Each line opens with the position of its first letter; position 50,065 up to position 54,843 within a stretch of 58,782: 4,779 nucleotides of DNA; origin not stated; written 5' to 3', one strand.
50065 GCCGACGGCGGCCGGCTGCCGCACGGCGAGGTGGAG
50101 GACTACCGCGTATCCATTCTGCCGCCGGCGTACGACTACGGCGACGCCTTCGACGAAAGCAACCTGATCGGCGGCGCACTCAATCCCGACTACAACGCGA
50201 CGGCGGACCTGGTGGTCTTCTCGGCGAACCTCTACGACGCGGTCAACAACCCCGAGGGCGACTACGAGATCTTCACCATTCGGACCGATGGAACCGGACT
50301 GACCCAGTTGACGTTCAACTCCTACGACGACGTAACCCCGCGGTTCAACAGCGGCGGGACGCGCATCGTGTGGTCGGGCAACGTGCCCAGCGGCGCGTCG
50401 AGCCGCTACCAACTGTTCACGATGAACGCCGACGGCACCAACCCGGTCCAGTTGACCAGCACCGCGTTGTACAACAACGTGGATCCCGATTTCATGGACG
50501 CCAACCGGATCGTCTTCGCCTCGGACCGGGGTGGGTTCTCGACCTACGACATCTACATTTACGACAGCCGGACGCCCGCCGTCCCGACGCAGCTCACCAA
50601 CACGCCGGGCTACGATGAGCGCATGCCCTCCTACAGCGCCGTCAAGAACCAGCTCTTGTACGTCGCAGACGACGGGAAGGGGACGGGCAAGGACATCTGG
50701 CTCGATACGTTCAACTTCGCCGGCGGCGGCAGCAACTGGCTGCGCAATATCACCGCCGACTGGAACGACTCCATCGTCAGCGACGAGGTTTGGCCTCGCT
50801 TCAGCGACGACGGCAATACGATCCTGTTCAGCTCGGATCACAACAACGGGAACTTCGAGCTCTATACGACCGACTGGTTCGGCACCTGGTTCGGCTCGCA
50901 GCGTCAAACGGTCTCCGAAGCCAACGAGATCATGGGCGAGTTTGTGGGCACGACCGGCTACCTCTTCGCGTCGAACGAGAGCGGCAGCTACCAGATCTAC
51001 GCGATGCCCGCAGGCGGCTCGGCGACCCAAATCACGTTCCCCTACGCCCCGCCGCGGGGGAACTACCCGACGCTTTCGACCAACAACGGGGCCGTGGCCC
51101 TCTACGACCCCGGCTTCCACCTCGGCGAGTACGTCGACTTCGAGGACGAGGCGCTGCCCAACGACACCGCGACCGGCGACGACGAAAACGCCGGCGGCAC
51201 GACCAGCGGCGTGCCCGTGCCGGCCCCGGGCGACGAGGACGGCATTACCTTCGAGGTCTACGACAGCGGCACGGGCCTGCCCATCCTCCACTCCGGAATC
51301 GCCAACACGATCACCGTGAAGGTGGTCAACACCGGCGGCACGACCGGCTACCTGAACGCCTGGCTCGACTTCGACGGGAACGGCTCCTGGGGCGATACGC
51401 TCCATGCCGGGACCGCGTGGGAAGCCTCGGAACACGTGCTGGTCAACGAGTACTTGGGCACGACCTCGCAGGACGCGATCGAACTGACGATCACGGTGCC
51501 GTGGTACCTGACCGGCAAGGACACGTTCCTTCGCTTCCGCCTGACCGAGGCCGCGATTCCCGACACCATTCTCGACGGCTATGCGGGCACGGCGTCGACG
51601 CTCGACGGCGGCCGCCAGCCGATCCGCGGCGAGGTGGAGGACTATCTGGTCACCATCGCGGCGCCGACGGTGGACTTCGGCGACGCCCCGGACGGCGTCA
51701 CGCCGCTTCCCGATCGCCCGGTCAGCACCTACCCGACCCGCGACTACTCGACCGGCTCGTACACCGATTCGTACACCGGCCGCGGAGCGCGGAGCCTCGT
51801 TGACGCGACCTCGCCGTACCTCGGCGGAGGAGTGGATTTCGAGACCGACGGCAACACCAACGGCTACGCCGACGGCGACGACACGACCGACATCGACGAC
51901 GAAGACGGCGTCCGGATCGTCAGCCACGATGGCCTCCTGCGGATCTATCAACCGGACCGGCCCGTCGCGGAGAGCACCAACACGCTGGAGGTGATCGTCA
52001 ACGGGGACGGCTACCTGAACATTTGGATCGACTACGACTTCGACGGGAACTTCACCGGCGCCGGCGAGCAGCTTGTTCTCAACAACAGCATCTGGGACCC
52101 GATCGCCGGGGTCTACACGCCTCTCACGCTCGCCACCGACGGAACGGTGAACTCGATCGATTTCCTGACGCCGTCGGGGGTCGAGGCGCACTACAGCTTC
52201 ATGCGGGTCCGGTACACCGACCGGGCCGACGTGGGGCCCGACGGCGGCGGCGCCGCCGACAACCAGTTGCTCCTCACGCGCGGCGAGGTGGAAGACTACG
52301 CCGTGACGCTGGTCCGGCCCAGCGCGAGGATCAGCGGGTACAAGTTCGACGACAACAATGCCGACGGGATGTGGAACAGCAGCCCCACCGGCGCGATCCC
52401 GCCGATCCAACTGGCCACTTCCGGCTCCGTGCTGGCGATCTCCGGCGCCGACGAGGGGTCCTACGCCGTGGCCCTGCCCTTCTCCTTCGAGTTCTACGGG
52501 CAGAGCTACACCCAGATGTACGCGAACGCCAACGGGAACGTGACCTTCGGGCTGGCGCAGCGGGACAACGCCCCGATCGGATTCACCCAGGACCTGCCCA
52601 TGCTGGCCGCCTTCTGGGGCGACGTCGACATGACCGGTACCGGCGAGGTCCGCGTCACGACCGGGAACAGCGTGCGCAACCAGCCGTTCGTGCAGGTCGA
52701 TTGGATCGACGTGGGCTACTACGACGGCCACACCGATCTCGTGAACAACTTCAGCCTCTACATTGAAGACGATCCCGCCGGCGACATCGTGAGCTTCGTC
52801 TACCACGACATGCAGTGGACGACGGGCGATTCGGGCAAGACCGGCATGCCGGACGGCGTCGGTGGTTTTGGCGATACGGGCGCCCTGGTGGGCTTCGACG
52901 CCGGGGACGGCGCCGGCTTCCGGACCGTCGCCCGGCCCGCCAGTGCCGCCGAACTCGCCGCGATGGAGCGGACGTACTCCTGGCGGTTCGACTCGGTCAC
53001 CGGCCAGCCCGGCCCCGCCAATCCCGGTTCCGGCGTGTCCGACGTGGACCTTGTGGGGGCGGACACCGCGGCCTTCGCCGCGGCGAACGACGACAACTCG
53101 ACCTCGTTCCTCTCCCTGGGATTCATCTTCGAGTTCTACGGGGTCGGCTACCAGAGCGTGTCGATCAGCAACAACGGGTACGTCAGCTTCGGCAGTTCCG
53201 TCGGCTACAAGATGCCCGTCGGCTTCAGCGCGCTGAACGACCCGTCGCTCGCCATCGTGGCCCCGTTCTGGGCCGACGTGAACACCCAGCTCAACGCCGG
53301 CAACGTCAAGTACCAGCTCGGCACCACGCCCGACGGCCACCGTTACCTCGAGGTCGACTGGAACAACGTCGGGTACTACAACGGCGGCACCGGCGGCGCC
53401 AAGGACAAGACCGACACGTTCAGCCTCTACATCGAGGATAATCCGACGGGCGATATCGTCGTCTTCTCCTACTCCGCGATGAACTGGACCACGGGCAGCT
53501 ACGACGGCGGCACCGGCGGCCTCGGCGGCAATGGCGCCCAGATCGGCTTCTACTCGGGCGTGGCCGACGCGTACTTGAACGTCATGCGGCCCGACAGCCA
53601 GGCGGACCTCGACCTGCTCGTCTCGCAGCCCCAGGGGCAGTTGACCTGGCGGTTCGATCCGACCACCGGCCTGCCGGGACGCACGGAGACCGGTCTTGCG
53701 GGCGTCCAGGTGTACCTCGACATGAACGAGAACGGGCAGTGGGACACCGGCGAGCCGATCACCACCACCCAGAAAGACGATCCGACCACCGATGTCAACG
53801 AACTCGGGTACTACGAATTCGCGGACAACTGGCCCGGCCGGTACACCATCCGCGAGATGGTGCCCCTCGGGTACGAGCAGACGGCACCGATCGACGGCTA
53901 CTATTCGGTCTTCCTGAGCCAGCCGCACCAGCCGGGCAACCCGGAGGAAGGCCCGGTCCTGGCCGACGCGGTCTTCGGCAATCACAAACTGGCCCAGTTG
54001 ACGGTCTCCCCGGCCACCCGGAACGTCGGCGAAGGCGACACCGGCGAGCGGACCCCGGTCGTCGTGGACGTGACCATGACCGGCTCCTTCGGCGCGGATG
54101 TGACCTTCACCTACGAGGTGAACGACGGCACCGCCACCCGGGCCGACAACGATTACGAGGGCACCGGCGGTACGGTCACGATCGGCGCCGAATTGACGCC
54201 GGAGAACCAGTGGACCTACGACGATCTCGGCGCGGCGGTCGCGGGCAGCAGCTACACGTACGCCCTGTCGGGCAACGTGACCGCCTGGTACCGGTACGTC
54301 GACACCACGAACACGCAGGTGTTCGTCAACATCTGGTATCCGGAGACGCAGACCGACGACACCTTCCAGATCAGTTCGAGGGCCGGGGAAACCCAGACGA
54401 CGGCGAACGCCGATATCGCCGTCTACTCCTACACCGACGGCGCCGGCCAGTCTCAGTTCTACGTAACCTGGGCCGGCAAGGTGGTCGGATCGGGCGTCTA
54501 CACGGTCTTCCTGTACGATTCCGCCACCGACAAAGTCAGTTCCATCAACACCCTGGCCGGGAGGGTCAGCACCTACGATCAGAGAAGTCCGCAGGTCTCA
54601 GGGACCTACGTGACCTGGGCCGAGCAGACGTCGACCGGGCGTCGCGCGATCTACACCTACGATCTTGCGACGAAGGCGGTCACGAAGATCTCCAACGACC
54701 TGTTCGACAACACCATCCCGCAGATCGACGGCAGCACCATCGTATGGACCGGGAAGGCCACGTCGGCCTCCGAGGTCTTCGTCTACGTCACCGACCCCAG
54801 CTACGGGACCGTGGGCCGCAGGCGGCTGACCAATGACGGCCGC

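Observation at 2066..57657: Mirror-image pair of paralogous giant genes (7,910 and 10,376 codons) as a candidate two-member surface mega-protein system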

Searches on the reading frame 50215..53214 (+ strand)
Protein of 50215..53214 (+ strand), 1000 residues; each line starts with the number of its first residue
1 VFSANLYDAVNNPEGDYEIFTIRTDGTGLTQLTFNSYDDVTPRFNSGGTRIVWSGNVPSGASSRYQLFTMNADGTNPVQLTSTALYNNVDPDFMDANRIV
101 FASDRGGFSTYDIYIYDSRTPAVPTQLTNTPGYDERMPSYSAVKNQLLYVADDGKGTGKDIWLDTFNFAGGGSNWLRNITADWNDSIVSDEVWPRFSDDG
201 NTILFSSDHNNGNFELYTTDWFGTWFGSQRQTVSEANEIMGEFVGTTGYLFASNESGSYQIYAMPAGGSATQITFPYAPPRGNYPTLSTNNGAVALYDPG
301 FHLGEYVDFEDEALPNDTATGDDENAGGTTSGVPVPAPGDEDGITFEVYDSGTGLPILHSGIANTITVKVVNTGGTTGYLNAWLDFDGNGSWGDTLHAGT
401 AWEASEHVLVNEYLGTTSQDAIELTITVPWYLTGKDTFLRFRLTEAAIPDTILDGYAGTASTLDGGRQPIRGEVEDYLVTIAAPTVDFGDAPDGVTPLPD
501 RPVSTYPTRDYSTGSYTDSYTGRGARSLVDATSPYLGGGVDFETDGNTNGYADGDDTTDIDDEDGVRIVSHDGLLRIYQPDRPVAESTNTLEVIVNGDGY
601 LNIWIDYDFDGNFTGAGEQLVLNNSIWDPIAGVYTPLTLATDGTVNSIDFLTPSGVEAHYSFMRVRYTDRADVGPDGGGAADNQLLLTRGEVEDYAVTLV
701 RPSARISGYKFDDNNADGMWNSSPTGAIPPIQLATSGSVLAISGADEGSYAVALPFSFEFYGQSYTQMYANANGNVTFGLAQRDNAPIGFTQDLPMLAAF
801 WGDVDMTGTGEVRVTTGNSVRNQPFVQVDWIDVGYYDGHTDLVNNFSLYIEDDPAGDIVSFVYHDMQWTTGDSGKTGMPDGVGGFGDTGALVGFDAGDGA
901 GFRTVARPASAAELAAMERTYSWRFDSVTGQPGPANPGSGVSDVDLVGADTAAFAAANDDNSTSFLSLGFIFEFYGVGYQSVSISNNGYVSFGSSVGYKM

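Call 8: search_protein_families(library=pfam, proteins=[window:50215-53214:+], max_evalue=0.01)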
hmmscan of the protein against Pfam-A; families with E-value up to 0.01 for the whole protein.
window:50215-53214:+ (1000 aa): 3 families
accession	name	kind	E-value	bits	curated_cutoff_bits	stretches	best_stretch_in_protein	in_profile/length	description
PF20009.4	GEVED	-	2.6e-16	60.6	24.4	2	600-698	1-78/78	GEVED domain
PF06119.19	NIDO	-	4.5e-15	56.6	25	1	767-905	2-157/186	Nidogen-like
PF07676.18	PD40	-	1.8e-13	50.4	20.9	1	190-217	10-37/38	WD40-like Beta Propeller Repeat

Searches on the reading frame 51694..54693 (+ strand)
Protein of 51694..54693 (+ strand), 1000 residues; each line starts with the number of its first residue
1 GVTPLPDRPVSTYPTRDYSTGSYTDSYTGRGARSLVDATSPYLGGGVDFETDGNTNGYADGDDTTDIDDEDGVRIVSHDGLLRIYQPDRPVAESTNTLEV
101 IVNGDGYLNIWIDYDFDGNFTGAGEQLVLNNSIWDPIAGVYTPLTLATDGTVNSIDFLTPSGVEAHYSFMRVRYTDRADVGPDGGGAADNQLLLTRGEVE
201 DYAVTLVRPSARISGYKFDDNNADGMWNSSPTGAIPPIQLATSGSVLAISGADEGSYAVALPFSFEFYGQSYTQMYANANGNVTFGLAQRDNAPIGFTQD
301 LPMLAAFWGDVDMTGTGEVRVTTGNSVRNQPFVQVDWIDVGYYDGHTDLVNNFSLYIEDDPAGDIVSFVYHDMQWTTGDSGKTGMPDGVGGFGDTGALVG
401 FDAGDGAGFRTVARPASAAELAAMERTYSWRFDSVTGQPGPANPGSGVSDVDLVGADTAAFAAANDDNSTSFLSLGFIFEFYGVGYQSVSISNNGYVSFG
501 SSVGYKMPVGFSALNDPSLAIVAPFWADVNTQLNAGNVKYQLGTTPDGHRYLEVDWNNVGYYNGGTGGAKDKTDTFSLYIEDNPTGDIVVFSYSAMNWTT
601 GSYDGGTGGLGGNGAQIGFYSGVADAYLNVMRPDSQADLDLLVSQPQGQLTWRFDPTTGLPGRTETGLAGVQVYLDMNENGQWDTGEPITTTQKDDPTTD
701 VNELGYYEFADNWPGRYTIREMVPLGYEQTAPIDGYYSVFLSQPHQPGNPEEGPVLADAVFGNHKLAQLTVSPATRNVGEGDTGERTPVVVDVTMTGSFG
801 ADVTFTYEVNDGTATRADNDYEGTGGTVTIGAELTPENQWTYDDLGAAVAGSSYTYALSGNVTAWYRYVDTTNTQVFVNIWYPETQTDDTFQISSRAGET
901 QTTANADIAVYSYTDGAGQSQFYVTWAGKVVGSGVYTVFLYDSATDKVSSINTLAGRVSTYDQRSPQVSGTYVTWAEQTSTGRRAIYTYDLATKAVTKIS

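Call 8: search_protein_families(library=pfam, proteins=[window:51694-54693:+], max_evalue=0.01)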
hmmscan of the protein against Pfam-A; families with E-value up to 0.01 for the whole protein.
window:51694-54693:+ (1000 aa): 4 families
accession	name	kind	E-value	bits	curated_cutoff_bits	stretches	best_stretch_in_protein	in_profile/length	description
PF06119.19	NIDO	-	3.3e-32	112.4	25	2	488-632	2-159/186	Nidogen-like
PF20009.4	GEVED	-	2.8e-09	38.1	24.4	1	107-205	1-78/78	GEVED domain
PF17210.9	SdrD_B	-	4.7e-05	24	29.7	1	650-732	6-75/112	SdrD B-like domain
PF03160.20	Calx-beta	-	0.0011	19.4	27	1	771-830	10-65/119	Calx-beta domain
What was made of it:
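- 52513..54183 (+): Two NIDO domains, an SdrD_B-like domain and a Calx-beta domain (aa 8663-9219). Call 8: NIDO E = 3e-32; Calx-beta E = 4.7e-6, right at the Pfam cut-off.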
